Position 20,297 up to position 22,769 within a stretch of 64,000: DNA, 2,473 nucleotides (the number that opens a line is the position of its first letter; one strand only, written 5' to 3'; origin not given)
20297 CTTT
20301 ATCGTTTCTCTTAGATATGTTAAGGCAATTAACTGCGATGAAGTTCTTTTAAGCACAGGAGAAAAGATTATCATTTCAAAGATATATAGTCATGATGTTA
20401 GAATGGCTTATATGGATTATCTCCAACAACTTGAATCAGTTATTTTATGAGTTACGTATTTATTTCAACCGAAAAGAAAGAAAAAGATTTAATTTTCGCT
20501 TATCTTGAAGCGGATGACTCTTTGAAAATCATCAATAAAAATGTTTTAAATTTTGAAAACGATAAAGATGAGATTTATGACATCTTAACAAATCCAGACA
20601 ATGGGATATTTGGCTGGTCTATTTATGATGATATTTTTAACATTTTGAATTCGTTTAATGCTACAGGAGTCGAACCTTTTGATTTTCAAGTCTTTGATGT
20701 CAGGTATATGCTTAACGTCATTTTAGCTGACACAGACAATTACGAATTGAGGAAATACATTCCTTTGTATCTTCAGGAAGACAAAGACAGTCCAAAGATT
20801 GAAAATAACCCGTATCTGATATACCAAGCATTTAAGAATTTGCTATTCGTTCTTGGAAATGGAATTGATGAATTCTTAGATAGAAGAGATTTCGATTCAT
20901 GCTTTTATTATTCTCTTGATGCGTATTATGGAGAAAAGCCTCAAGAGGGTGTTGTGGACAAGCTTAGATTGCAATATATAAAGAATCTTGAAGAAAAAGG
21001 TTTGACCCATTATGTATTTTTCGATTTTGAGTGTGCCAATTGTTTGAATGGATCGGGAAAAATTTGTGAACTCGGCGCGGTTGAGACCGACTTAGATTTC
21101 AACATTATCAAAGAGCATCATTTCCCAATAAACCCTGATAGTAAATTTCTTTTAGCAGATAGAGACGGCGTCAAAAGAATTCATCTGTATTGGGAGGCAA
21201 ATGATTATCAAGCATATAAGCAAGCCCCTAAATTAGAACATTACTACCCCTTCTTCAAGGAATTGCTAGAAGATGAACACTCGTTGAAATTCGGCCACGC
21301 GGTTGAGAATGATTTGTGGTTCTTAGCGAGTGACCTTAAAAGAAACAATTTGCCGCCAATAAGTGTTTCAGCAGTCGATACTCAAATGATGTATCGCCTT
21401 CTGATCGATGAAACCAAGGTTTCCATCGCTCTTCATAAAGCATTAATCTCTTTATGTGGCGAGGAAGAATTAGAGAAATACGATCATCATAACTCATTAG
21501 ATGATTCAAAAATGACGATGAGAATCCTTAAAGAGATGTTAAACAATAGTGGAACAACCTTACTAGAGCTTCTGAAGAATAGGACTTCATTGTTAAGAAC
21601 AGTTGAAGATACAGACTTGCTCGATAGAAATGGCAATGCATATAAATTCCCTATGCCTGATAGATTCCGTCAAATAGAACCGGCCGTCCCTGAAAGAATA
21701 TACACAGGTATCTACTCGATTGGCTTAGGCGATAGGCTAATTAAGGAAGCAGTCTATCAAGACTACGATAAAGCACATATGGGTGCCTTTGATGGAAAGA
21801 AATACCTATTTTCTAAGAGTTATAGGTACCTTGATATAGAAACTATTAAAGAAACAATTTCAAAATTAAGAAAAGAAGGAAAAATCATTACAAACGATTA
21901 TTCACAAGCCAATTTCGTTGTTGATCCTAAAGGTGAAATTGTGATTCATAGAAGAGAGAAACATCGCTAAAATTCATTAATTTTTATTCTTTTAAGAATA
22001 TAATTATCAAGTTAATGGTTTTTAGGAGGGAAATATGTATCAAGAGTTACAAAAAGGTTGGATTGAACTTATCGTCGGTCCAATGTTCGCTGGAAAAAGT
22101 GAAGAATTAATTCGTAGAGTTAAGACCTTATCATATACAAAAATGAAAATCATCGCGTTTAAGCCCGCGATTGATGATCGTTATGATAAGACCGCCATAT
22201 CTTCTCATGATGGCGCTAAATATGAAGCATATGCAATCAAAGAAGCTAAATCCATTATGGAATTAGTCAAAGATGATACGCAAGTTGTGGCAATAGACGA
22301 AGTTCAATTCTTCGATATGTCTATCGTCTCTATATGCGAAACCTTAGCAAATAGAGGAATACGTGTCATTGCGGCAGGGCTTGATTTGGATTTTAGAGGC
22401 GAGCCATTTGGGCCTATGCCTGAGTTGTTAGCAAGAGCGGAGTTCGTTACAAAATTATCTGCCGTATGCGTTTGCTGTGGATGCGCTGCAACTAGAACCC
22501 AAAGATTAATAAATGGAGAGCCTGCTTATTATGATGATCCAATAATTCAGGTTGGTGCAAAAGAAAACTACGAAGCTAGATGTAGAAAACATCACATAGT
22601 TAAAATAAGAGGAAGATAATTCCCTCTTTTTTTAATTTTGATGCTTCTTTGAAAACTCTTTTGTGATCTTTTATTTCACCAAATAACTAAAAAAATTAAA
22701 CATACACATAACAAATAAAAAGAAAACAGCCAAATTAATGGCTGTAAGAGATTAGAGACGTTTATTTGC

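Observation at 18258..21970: Three-gene operon of an Agr/Com-type kinase, a LytTR regulator and a DEDDh exonuclease-fusion protein, behind a tandem 21-22-bp repeat array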

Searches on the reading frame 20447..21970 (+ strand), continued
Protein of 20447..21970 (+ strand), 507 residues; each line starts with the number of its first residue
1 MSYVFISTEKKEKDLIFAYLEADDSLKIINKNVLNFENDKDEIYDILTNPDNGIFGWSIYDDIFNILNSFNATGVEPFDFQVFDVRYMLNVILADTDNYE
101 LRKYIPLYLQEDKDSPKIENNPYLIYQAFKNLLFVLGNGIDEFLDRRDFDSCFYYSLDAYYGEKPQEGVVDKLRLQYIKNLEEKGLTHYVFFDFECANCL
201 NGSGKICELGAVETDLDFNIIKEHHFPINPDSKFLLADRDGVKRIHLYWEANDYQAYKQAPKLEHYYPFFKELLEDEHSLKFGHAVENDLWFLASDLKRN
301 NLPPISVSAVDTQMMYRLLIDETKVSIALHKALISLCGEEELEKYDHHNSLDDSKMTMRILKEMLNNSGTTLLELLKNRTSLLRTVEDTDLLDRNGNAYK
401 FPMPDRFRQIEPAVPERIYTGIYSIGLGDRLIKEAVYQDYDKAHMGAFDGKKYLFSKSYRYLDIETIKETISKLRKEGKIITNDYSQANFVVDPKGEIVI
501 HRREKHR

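Call 113: search_protein_representatives(protein=window:20447-21970:+)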
Query: 507 residues. Proteins with E-value up to 0.001 (for the whole library): 745; up to 1e-10: 425; up to 1e-30: 12. The best 150 are listed.
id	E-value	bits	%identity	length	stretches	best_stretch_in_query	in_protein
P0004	3.9e-236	801.0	71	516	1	1-499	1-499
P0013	7.7e-131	453.6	46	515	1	1-496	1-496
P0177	8.3e-63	229.2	34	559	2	177-492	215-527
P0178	7.4e-57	209.6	29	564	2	41-491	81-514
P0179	3.3e-51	190.9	33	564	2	169-378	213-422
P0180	1.0e-40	156.3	32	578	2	141-377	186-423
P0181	3.2e-39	151.4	31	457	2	183-377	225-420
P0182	3.5e-36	141.4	33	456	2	36-375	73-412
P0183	3.9e-35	137.9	31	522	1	56-403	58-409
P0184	6.4e-35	137.2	33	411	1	45-383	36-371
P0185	9.4e-33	130.1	31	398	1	35-375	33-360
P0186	6.7e-32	127.2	41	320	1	188-376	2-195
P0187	5.2e-30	121.0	37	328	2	188-376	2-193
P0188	5.4e-30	121.0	39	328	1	188-381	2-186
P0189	4.0e-29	118.1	40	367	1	188-378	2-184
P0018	1.1e-20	90.3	35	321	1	188-378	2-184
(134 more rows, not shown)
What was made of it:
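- The exonuclease core belongs to a large family of stand-alone ~320-aa proteins, with 425 cluster representatives at E <= 1e-10 (call 113).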

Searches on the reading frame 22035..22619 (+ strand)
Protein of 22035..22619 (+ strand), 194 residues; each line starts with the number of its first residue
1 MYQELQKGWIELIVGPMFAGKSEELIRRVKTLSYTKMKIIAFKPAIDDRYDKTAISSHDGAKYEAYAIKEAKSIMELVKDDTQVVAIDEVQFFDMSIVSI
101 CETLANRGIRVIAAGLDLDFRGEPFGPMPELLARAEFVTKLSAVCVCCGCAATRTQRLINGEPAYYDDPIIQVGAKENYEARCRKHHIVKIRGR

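Call 3: search_protein_families(library=pfam, proteins=[window:22035-22619:+], max_evalue=0.01)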
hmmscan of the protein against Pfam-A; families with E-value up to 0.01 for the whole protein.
window:22035-22619:+ (194 aa): 1 family
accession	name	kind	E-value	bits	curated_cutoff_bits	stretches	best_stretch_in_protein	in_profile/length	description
PF00265.24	TK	-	9.2e-59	198.7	20.6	1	8-187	1-176/176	Thymidine kinase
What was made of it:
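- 22035..22619 (+): Thymidine kinase, the conserved downstream neighbour of the exonuclease gene. PF00265 at 9e-59 (call 3).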

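Call 71: list_cluster_members(proteins=[P0001, P0019, P0002, P0005, P0012, P0015, P0007, window:22035-22619:+, window:7225-9336:-])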
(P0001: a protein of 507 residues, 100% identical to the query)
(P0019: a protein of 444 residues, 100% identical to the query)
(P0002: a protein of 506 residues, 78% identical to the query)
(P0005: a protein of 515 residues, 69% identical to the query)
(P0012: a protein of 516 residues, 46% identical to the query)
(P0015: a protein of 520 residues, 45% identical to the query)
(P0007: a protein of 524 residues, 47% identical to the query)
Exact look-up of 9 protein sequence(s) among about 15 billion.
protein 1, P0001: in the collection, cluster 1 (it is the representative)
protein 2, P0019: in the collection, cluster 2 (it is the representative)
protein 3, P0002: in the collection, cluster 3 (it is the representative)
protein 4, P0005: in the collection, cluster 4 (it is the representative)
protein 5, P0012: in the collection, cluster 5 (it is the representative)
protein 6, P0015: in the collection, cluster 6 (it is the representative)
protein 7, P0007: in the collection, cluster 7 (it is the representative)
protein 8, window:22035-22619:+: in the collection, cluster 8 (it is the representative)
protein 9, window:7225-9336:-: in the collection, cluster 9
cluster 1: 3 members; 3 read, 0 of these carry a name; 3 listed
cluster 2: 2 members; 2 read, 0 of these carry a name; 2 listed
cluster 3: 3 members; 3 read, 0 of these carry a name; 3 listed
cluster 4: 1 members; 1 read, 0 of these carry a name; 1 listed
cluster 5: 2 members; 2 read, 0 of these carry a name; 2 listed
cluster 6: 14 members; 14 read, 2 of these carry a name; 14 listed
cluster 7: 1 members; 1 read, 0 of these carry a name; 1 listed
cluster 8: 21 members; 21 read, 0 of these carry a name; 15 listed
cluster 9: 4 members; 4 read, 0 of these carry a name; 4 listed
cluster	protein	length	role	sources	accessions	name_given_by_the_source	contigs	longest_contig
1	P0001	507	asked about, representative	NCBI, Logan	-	-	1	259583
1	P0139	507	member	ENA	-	-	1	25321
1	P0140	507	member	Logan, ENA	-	-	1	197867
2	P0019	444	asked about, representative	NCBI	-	-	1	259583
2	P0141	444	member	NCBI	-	-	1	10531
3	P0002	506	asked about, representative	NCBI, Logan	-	-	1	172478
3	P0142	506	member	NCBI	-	-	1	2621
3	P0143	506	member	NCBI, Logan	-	-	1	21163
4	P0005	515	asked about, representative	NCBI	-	-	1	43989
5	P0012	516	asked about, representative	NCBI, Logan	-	-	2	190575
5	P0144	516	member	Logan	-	-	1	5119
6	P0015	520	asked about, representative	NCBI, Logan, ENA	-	-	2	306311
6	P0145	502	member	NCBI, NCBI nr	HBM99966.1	MAG TPA: hypothetical protein DD384_01840 [Firmicutes bacterium] | hypothetical protein [Bacillota bacterium]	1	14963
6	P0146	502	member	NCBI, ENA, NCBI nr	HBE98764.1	MAG TPA: hypothetical protein DDW18_01775 [Firmicutes bacterium] | hypothetical protein [Bacillota bacterium]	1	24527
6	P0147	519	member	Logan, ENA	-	-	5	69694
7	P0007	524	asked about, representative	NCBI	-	-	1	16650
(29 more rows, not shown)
